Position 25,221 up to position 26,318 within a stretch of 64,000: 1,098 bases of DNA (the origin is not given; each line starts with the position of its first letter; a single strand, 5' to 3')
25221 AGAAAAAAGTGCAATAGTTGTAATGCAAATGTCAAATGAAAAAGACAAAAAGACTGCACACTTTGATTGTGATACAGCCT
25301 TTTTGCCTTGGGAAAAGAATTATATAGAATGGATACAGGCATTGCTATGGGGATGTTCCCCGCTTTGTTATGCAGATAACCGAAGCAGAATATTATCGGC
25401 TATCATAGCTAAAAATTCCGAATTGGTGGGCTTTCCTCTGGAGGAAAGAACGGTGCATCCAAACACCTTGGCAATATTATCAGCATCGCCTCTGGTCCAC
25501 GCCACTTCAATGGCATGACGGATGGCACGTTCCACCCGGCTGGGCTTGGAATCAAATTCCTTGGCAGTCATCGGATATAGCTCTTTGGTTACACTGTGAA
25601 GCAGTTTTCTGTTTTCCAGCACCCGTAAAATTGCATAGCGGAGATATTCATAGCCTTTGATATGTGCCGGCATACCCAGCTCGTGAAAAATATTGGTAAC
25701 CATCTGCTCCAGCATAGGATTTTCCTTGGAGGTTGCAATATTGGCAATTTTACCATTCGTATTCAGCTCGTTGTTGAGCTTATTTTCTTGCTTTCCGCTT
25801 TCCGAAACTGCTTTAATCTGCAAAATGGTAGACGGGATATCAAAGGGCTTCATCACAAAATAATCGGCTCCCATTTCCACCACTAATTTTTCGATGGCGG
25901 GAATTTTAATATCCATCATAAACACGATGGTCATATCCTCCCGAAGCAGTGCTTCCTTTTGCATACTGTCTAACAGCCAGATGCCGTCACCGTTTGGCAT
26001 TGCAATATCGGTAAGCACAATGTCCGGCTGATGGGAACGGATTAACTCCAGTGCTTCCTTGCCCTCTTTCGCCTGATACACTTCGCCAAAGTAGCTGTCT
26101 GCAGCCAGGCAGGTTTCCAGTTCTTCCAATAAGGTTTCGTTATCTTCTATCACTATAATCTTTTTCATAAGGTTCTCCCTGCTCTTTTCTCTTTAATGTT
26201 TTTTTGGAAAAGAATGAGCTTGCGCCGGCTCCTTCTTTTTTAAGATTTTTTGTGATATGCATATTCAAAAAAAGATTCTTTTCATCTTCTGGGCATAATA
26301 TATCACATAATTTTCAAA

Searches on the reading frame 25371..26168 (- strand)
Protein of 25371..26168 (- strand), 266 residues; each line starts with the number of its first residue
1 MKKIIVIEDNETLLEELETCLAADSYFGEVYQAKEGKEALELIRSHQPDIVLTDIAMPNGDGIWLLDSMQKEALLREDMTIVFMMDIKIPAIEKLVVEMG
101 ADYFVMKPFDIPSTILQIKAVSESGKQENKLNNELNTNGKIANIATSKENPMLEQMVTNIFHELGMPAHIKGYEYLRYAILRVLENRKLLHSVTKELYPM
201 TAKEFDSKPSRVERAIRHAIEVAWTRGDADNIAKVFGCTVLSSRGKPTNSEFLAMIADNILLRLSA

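Call 61: find_related_loci(query=window:25371-26168:-, collection=metagenome_contigs, flank=5000)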
Query window:25371-26168:- (266 aa) in metagenome_contigs; peptide patterns used: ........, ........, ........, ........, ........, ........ (x = any residue, [..] = any of these).
141 stretches matched a pattern; 22 encode a relative of the query (tblastn E <= 1e-3); 22 distinct loci.
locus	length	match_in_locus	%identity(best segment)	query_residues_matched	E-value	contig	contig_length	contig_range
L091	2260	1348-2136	77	1-266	1e-149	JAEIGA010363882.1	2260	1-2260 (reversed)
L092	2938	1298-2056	60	3-266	7e-113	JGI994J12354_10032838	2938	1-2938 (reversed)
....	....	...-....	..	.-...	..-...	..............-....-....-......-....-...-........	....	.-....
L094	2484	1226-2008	35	4-266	2e-42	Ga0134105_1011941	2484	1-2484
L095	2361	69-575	40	97-266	8e-33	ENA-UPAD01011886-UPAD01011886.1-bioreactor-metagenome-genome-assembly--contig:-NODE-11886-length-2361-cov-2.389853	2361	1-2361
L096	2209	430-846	31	1-138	4e-11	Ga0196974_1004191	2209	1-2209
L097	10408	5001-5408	30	1-143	1e-10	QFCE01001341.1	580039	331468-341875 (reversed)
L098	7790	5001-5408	30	1-143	1e-10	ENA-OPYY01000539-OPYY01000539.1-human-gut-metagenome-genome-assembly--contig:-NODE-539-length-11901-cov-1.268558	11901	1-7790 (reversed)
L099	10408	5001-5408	30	1-143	2e-10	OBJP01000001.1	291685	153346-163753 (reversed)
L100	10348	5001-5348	28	1-121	2e-10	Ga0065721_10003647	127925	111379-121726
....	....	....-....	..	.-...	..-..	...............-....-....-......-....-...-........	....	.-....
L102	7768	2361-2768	31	1-143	3e-10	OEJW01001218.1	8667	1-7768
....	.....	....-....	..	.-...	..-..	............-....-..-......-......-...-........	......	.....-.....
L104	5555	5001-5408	29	1-143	5e-10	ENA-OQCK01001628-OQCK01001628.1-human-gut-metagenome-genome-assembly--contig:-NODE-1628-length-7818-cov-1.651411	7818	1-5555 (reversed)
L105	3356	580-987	29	1-143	5e-10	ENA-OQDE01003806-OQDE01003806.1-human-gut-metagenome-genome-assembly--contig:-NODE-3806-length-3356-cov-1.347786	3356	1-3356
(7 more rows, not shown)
